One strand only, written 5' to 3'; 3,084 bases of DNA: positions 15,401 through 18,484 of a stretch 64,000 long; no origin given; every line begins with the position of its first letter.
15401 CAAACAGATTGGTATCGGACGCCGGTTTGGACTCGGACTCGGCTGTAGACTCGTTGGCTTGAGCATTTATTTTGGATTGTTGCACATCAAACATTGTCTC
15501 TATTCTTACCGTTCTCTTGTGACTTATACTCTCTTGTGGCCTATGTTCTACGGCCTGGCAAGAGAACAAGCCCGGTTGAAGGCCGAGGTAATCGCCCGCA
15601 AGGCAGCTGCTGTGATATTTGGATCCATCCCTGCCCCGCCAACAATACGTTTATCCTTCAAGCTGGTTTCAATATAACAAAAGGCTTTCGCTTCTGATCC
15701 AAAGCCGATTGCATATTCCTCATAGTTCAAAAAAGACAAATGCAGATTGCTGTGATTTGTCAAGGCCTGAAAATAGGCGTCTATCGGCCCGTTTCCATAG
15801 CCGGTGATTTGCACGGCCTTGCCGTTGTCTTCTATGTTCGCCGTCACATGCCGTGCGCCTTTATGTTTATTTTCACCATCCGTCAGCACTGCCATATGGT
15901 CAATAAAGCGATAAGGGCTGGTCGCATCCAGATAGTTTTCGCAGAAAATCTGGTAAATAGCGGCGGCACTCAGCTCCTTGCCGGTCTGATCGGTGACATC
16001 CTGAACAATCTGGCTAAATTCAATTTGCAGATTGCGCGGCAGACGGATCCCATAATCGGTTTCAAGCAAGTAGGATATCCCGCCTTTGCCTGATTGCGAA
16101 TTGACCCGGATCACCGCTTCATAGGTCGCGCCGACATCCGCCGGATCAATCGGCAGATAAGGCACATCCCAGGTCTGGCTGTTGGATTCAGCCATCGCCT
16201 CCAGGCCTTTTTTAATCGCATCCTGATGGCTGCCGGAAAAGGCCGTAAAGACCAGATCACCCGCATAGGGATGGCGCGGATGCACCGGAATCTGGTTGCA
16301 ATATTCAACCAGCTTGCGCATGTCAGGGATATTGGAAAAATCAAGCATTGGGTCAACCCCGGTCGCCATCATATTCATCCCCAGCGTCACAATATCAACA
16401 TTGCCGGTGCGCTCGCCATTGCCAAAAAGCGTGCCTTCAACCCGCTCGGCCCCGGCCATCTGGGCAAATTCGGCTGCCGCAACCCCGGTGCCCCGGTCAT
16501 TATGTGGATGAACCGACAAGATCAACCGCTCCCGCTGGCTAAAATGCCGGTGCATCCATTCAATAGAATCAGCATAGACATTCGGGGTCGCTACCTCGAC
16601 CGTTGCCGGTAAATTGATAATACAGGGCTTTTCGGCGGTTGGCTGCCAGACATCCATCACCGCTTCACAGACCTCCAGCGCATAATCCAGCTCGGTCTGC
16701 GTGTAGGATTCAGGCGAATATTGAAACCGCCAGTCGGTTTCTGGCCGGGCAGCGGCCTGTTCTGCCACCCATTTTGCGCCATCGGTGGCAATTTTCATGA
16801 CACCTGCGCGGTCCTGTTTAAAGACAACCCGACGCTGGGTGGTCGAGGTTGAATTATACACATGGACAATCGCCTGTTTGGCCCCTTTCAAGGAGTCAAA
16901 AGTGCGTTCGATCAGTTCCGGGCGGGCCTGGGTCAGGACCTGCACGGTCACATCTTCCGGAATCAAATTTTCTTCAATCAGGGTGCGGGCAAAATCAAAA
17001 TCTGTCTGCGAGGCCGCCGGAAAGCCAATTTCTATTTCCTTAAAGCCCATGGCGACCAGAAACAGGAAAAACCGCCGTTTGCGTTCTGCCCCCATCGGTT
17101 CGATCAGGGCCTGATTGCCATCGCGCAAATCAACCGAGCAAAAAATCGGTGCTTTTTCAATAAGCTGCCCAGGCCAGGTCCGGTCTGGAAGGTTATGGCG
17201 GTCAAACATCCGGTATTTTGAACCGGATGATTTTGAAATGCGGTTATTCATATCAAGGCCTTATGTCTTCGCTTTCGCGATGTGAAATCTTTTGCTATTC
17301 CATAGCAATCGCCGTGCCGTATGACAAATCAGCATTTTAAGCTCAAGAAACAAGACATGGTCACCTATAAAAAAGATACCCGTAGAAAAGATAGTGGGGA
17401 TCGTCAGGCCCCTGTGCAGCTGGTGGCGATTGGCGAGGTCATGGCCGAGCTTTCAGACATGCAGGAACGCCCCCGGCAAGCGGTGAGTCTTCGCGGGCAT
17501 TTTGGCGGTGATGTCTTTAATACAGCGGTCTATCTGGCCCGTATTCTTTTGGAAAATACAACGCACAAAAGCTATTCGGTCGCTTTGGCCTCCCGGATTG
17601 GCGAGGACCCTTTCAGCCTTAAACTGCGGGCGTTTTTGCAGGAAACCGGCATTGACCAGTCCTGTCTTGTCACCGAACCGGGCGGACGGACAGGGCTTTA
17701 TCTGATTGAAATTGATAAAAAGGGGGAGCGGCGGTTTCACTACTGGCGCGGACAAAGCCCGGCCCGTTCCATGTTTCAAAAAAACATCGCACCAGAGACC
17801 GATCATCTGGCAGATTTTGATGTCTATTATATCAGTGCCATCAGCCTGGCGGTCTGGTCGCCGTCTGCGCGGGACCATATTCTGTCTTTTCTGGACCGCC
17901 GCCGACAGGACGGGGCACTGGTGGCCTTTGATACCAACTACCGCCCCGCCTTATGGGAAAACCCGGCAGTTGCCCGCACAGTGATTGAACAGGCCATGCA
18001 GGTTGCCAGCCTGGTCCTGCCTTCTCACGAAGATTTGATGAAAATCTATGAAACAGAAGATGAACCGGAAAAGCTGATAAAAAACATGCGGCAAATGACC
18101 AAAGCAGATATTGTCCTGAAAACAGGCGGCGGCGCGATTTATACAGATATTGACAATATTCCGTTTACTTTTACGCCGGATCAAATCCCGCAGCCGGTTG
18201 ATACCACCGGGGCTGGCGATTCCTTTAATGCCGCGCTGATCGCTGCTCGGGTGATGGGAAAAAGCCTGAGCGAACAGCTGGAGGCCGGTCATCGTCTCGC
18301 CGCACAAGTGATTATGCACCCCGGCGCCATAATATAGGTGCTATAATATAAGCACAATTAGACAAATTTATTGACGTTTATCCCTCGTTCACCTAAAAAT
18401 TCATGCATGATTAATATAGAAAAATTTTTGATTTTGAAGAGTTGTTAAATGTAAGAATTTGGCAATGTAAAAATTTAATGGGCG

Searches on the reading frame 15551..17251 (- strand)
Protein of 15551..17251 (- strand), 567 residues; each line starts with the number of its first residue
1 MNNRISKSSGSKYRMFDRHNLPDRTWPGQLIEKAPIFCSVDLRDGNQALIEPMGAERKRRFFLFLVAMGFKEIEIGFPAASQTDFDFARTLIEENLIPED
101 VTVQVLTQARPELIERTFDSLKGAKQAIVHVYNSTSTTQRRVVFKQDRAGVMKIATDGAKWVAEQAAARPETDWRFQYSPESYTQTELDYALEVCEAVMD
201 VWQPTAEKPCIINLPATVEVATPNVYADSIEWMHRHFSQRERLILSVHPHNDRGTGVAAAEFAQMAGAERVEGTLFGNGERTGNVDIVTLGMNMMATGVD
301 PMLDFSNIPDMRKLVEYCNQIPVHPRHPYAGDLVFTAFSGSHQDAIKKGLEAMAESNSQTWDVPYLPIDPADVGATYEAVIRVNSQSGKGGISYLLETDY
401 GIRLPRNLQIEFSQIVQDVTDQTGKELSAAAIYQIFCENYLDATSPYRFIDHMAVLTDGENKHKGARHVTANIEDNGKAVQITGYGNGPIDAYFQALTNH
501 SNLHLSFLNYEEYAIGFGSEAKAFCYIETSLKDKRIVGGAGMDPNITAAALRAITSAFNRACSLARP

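Call 38: find_homologous_proteins(query=window:15551-17251:-, max_evalue=1e-100)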
Query window:15551-17251:- (567 aa): 8000 proteins with E <= 1e-100 among 8000 candidates; the best 120 are listed.
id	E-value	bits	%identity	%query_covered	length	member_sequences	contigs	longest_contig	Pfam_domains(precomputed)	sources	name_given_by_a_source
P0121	0.0e+0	1272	98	100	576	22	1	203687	PF00682.26,PF08502.16,PF22615.2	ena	-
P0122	1.5e-271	920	71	98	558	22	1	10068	PF00682.26,PF08502.16,PF22615.2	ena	-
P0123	1.8e-271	920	70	98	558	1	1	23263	PF00682.26,PF08502.16,PF22615.2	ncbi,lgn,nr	ncbi:MAG: 2-isopropylmalate synthase [Alphaproteobacteria bacterium]|nr:2-isopropylmalate synthase [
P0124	6.1e-265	898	71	98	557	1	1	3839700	PF00682.26,PF08502.16,PF22615.2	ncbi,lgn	-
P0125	1.6e-264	897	70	98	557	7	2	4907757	PF00682.26,PF08502.16,PF22615.2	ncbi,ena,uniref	ncbi:2-isopropylmalate synthase [Pacificispira sp.]|uniref:2-isopropylmalate synthase n=1 Tax=Pacifi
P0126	2.0e-264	897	69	98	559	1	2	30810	PF00682.26,PF08502.16,PF22615.2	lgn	-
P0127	3.2e-264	896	69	97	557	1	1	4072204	PF00682.26,PF08502.16,PF22615.2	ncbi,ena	-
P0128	9.8e-264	894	71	97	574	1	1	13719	PF00682.26,PF08502.16,PF22615.2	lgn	-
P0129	8.5e-263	891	69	98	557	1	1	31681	PF00682.26,PF08502.16,PF22615.2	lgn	-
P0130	2.6e-262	890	69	98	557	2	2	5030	PF00682.26,PF08502.16,PF22615.2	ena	-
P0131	6.6e-261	885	69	98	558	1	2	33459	PF00682.26,PF08502.16,PF22615.2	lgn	-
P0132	6.6e-261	885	69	98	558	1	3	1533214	PF00682.26,PF08502.16,PF22615.2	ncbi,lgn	ncbi:MAG: 2-isopropylmalate synthase [Alphaproteobacteria bacterium]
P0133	1.2e-260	884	69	98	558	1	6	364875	PF00682.26,PF08502.16,PF22615.2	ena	-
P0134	2.9e-260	883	69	98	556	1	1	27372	PF00682.26,PF08502.16,PF22615.2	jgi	jgi:2-isopropylmalate synthase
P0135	2.7e-259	880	68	98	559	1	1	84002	PF00682.26,PF08502.16,PF22615.2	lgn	-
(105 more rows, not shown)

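Call 40: list_cluster_members(proteins=[P0121, P0001])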
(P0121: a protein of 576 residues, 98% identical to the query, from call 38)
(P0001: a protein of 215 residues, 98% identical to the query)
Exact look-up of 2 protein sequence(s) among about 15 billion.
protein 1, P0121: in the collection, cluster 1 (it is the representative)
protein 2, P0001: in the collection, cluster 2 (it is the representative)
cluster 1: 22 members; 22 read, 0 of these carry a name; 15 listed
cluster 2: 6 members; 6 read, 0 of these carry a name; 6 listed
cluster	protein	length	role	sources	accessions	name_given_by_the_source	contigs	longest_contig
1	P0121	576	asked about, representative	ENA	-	-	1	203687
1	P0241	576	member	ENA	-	-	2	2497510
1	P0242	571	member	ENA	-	-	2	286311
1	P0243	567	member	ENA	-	-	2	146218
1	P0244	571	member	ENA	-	-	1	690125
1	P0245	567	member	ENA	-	-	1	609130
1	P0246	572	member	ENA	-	-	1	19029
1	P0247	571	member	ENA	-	-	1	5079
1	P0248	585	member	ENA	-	-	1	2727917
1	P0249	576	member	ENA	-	-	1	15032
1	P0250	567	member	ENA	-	-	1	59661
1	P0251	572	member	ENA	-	-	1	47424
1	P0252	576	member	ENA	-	-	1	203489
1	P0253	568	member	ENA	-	-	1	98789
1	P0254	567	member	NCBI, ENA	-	-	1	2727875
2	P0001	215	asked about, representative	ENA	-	-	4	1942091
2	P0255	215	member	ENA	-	-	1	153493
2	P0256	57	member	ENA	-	-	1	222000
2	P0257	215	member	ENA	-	-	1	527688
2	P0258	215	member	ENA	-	-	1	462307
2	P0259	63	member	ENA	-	-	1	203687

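Call 42: find_encoding_contigs(protein=P0256, flank=6000, max_places=6)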
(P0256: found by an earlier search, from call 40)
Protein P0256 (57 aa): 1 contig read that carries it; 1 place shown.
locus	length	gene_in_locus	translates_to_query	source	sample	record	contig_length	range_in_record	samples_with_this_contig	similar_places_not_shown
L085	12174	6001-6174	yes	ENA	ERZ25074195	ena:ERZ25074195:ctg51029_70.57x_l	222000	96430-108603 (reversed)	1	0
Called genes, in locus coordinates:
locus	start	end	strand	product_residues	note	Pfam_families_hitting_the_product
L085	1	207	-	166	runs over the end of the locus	PF01475:FUR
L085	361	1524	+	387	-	PF01297:ZnuA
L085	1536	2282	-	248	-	PF00528:BPD_transp_1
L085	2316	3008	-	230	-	PF00578:AhpC-TSA, PF08534:Redoxin, PF00085:Thioredoxin (faint), PF13905:Thioredoxin_8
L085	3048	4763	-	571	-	PF00682:HMGL-like, PF22615:IPMS_D2, PF08502:LeuA_dimer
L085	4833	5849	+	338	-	PF00294:PfkB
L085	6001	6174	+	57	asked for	PF27258:NspV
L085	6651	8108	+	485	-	-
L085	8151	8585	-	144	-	-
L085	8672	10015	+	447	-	PF01171:ATP_bind_3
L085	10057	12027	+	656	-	PF06480:FtsH_ext, PF00004:AAA, PF07728:AAA_5 (weak), PF17862:AAA_lid_3, PF01434:Peptidase_M41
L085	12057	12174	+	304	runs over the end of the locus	PF00696:AA_kinase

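Call 43: find_encoding_contigs(protein=P0259, flank=6000, max_places=6)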
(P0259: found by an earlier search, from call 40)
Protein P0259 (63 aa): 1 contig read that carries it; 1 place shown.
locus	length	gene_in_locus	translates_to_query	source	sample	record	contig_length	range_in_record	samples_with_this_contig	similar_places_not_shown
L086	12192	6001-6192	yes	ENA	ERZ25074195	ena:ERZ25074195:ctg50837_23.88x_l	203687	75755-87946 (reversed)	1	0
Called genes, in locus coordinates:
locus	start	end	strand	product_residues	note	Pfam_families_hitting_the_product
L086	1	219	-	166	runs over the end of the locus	PF01475:FUR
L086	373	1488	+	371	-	PF01297:ZnuA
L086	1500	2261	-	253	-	PF00528:BPD_transp_1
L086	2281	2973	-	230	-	PF00578:AhpC-TSA, PF08534:Redoxin, PF00085:Thioredoxin (faint), PF13905:Thioredoxin_8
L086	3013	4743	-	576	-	PF00682:HMGL-like, PF22615:IPMS_D2, PF08502:LeuA_dimer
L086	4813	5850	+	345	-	PF00294:PfkB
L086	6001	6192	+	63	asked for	PF27258:NspV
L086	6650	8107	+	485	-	-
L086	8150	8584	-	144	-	-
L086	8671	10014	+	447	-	PF01171:ATP_bind_3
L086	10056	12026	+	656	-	PF06480:FtsH_ext, PF00004:AAA, PF07728:AAA_5 (weak), PF17862:AAA_lid_3, PF01434:Peptidase_M41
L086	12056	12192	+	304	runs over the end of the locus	PF00696:AA_kinase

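Call 44: find_encoding_contigs(protein=P0258, flank=6000, max_places=4)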
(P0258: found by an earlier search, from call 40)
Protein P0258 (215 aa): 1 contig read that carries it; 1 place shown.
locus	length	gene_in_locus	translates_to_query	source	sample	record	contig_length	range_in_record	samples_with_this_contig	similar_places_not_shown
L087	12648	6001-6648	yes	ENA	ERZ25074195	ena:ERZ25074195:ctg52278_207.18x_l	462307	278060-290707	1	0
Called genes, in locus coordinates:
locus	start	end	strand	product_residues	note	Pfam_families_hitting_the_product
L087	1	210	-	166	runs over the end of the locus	PF01475:FUR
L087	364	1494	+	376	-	PF01297:ZnuA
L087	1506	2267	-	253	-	PF00528:BPD_transp_1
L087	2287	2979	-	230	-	PF00578:AhpC-TSA, PF08534:Redoxin, PF00085:Thioredoxin (faint), PF13905:Thioredoxin_8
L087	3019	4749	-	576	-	PF00682:HMGL-like, PF22615:IPMS_D2, PF08502:LeuA_dimer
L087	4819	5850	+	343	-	PF00294:PfkB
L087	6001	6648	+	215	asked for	PF27258:NspV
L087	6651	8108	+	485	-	-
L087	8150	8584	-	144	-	-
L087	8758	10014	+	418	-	PF01171:ATP_bind_3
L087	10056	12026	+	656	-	PF06480:FtsH_ext, PF00004:AAA, PF07728:AAA_5 (weak), PF17862:AAA_lid_3, PF01434:Peptidase_M41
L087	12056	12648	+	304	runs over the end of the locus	PF00696:AA_kinase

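Call 45: find_encoding_contigs(protein=P0257, flank=6000, max_places=4)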
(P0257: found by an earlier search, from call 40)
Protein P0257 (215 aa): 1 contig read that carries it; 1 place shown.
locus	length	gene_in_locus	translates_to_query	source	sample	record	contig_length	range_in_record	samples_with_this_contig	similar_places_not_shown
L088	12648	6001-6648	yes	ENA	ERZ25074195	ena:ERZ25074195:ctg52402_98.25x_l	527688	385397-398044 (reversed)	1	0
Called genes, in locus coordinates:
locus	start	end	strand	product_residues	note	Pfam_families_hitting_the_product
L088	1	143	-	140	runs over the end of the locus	PF01475:FUR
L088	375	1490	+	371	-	PF01297:ZnuA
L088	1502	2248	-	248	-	PF00528:BPD_transp_1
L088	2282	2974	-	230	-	PF00578:AhpC-TSA, PF08534:Redoxin, PF00085:Thioredoxin (faint), PF13905:Thioredoxin_8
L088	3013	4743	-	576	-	PF00682:HMGL-like, PF22615:IPMS_D2, PF08502:LeuA_dimer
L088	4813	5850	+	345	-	PF00294:PfkB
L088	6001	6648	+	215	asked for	PF27258:NspV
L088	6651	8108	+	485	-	-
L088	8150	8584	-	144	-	-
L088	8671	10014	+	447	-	PF01171:ATP_bind_3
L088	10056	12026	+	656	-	PF06480:FtsH_ext, PF00004:AAA, PF07728:AAA_5 (weak), PF17862:AAA_lid_3, PF01434:Peptidase_M41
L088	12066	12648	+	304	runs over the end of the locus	PF00696:AA_kinase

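Call 46: find_encoding_contigs(protein=P0255, flank=6000, max_places=4)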
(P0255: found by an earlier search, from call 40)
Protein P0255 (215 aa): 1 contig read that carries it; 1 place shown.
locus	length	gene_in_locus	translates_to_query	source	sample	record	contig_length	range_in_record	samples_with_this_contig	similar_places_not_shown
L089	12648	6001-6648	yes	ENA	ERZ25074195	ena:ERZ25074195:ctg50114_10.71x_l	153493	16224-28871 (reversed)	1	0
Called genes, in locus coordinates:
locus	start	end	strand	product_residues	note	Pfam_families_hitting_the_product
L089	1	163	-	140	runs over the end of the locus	PF01475:FUR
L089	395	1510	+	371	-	PF01297:ZnuA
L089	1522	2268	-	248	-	PF00528:BPD_transp_1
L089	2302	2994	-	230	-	PF00578:AhpC-TSA, PF08534:Redoxin, PF00085:Thioredoxin (faint), PF13905:Thioredoxin_8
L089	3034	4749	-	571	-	PF00682:HMGL-like, PF22615:IPMS_D2, PF08502:LeuA_dimer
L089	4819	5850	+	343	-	PF00294:PfkB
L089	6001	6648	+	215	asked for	PF27258:NspV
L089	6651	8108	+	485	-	-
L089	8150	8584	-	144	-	-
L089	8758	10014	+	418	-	PF01171:ATP_bind_3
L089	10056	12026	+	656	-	PF06480:FtsH_ext, PF00004:AAA, PF07728:AAA_5 (weak), PF17862:AAA_lid_3, PF01434:Peptidase_M41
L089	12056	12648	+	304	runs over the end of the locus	PF00696:AA_kinase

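Call 51: find_encoding_contigs(protein=P0254, flank=6000, max_places=4)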
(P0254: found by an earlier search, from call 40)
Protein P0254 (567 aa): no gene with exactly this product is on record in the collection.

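Call 52: find_encoding_contigs(protein=P0248, flank=6000, max_places=4)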
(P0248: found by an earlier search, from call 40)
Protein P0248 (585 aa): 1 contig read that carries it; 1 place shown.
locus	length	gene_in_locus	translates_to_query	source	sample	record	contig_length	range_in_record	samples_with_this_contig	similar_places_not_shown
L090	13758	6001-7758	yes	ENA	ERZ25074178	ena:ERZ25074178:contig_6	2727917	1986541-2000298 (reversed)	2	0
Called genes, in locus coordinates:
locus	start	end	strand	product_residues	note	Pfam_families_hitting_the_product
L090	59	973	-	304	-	PF00696:AA_kinase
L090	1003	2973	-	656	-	PF06480:FtsH_ext, PF00004:AAA, PF07728:AAA_5 (weak), PF17862:AAA_lid_3, PF01434:Peptidase_M41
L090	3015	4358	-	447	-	PF01171:ATP_bind_3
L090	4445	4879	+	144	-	-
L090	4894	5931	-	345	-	PF00294:PfkB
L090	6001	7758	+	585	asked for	PF00682:HMGL-like, PF22615:IPMS_D2, PF08502:LeuA_dimer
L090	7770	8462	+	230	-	PF08534:Redoxin, PF00578:AhpC-TSA, PF00085:Thioredoxin (faint), PF13905:Thioredoxin_8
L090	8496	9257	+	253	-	PF00528:BPD_transp_1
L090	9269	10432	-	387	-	PF01297:ZnuA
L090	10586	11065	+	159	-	PF01475:FUR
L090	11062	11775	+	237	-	PF02463:SMC_N (faint), PF00005:ABC_tran, PF13401:AAA_22 (weak), PF13304:AAA_21 (faint)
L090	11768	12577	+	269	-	PF00950:ABC-3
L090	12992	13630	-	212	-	PF03548:LolA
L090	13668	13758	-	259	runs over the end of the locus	PF00121:TIM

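Call 53: find_encoding_contigs(protein=P0241, flank=6000, max_places=4)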
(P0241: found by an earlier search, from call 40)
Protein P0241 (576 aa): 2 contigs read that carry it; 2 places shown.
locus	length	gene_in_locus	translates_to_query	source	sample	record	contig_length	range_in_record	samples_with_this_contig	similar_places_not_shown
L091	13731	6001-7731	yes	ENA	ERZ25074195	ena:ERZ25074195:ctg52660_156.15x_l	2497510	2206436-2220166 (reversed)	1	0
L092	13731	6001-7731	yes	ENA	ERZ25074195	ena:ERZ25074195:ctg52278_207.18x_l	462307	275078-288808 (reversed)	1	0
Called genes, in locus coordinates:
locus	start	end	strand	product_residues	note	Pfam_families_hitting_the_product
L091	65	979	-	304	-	PF00696:AA_kinase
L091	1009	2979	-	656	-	PF06480:FtsH_ext, PF00004:AAA, PF07728:AAA_5 (weak), PF17862:AAA_lid_3, PF01434:Peptidase_M41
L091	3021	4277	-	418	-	PF01171:ATP_bind_3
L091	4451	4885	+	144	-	-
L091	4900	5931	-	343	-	PF00294:PfkB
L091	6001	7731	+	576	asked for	PF00682:HMGL-like, PF22615:IPMS_D2, PF08502:LeuA_dimer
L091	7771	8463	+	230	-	PF00578:AhpC-TSA, PF08534:Redoxin, PF00085:Thioredoxin (faint), PF13905:Thioredoxin_8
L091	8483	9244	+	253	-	PF00528:BPD_transp_1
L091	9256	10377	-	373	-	PF01297:ZnuA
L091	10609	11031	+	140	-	PF01475:FUR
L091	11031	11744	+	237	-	PF00005:ABC_tran, PF13401:AAA_22 (weak), PF13304:AAA_21 (weak)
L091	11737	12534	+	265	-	PF00950:ABC-3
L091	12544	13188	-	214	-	PF03548:LolA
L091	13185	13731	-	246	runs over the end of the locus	PF00121:TIM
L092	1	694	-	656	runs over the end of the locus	PF06480:FtsH_ext, PF00004:AAA, PF07728:AAA_5 (weak), PF17862:AAA_lid_3, PF01434:Peptidase_M41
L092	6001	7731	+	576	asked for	PF00682:HMGL-like, PF22615:IPMS_D2, PF08502:LeuA_dimer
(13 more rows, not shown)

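Call 57: find_encoding_contigs(protein=P0244, flank=5000, max_places=4)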
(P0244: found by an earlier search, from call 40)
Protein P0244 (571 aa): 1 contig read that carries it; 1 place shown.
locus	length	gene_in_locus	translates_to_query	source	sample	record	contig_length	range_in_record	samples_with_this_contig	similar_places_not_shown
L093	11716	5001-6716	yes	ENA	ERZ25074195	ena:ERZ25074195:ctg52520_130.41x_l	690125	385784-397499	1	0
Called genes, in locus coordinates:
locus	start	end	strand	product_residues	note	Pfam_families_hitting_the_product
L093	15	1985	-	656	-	PF06480:FtsH_ext, PF00004:AAA, PF07728:AAA_5 (weak), PF17862:AAA_lid_3, PF01434:Peptidase_M41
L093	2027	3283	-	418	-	PF01171:ATP_bind_3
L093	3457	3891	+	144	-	-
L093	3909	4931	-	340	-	PF00294:PfkB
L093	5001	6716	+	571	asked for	PF00682:HMGL-like, PF22615:IPMS_D2, PF08502:LeuA_dimer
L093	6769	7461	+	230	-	PF00578:AhpC-TSA, PF08534:Redoxin, PF00085:Thioredoxin (faint), PF13905:Thioredoxin_8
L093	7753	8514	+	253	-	PF00528:BPD_transp_1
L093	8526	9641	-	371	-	PF01297:ZnuA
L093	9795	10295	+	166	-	PF01475:FUR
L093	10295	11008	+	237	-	PF00005:ABC_tran, PF13401:AAA_22 (weak), PF13304:AAA_21 (weak)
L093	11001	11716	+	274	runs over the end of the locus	PF00950:ABC-3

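Call 58: find_encoding_contigs(protein=P0245, flank=5000, max_places=4)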
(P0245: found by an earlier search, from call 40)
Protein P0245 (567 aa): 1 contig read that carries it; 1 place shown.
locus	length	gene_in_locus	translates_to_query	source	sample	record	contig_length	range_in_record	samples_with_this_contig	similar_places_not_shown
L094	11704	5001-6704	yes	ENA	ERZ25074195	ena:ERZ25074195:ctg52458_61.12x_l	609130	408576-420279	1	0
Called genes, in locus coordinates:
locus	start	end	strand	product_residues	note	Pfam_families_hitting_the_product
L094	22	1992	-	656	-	PF06480:FtsH_ext, PF00004:AAA, PF07728:AAA_5 (weak), PF17862:AAA_lid_3, PF01434:Peptidase_M41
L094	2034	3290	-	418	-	PF01171:ATP_bind_3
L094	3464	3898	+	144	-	-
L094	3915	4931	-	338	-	PF00294:PfkB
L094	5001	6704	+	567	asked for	PF00682:HMGL-like, PF22615:IPMS_D2, PF08502:LeuA_dimer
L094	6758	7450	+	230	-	PF00578:AhpC-TSA, PF08534:Redoxin, PF00085:Thioredoxin (faint), PF13905:Thioredoxin_8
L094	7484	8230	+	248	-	PF00528:BPD_transp_1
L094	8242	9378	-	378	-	-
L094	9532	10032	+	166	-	PF01475:FUR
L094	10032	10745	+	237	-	PF00005:ABC_tran, PF13401:AAA_22 (weak), PF13304:AAA_21 (weak)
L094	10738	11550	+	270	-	PF00950:ABC-3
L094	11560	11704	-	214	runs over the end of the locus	PF03548:LolA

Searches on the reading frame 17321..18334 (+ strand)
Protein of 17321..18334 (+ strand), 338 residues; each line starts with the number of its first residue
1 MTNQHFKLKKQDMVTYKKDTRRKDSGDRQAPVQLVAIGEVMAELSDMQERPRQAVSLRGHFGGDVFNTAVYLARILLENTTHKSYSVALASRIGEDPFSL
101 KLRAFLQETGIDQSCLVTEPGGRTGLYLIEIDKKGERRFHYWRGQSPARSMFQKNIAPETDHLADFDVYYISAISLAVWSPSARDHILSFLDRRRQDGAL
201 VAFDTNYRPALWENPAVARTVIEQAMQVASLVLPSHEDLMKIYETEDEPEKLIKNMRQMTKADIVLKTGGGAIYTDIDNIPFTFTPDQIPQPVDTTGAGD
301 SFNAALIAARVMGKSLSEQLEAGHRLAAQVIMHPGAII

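Call 6: search_protein_families(library=pfam, proteins=[window:17321-18334:+], max_evalue=1)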
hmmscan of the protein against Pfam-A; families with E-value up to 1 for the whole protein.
window:17321-18334:+ (338 aa): 2 families
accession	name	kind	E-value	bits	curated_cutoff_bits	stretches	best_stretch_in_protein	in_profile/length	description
PF00294.29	PfkB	-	1.9e-43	149.4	25.8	1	34-337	4-296/302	pfkB family carbohydrate kinase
PF08543.17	Phos_pyr_kin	-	0.00066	19.6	27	1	217-332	108-233/246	Phosphomethylpyrimidine kinase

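Call 7: search_protein_families(library=ncbifam, proteins=[window:17321-18334:+], max_evalue=1)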
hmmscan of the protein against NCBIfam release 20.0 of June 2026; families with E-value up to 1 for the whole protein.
window:17321-18334:+ (338 aa): 23 families
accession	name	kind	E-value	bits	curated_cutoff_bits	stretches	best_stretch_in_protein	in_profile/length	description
NF052444.1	DhDoxglucKinKdgK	equivalog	9.3e-67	225.5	400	1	34-338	3-297/303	2-dehydro-3-deoxygluconokinase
TIGR04382.1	myo_inos_iolC_N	equivalog_domain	3.6e-31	108.6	300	1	34-333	4-292/309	5-dehydro-2-deoxygluconokinase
NF006957.1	PRK09434.1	equivalog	1e-27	97.4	450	1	86-318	43-268/302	fructokinase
NF040938.1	KDG_KDGal_kin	equivalog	2e-24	86.3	400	1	34-332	1-285/305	bifunctional 2-dehydro-3-deoxygluconokinase/2-dehydro-3-deoxygalactonokinase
NF041332.1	KDG_KDGal_kin_Halo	equivalog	7.8e-24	84.7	440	1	33-328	3-289/320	bifunctional 2-dehydro-3-deoxygluconokinase/2-dehydro-3-deoxygalactonokinase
NF049991.1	TagKinase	equivalog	1.4e-22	79.9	420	1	35-330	11-295/321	tagatose kinase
NF041633.1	trifunc_aldol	exception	2.7e-21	75.7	700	2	16-246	226-446/580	KHG/KDPG aldolase/sugar kinase fusion protein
TIGR02152.1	D_ribokin_bact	equivalog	5.8e-17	62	299.65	2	214-336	160-286/298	ribokinase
NF007321.0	PRK09813.1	equivalog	1.1e-12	48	247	1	60-336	22-260/261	fructoselysine 6-kinase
NF008353.0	PRK11142.1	equivalog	1.4e-12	47.8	341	2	214-336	164-289/307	ribokinase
TIGR03828.1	pfkB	equivalog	9.6e-07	28.1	292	1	224-335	176-286/305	1-phosphofructokinase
NF047869.1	myo_kin_aldol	exception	1.1e-06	27.3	600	1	33-322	8-303/586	bifunctional 5-dehydro-2-deoxygluconokinase/5-dehydro-2-deoxyphosphogluconate aldolase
NF053626.1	RibKinHalex1628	equivalog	1.3e-06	28.1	330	1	86-325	54-267/293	ATP-dependent ribose-1-phosphate kinase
TIGR03168.1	1-PFK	subfamily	1.6e-06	27.3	216.4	1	228-335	176-286/305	hexose kinase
TIGR02198.1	rfaE_dom_I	equivalog_domain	3.3e-06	26.5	345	1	227-336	189-302/315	D-glycero-beta-D-manno-heptose-7-phosphate kinase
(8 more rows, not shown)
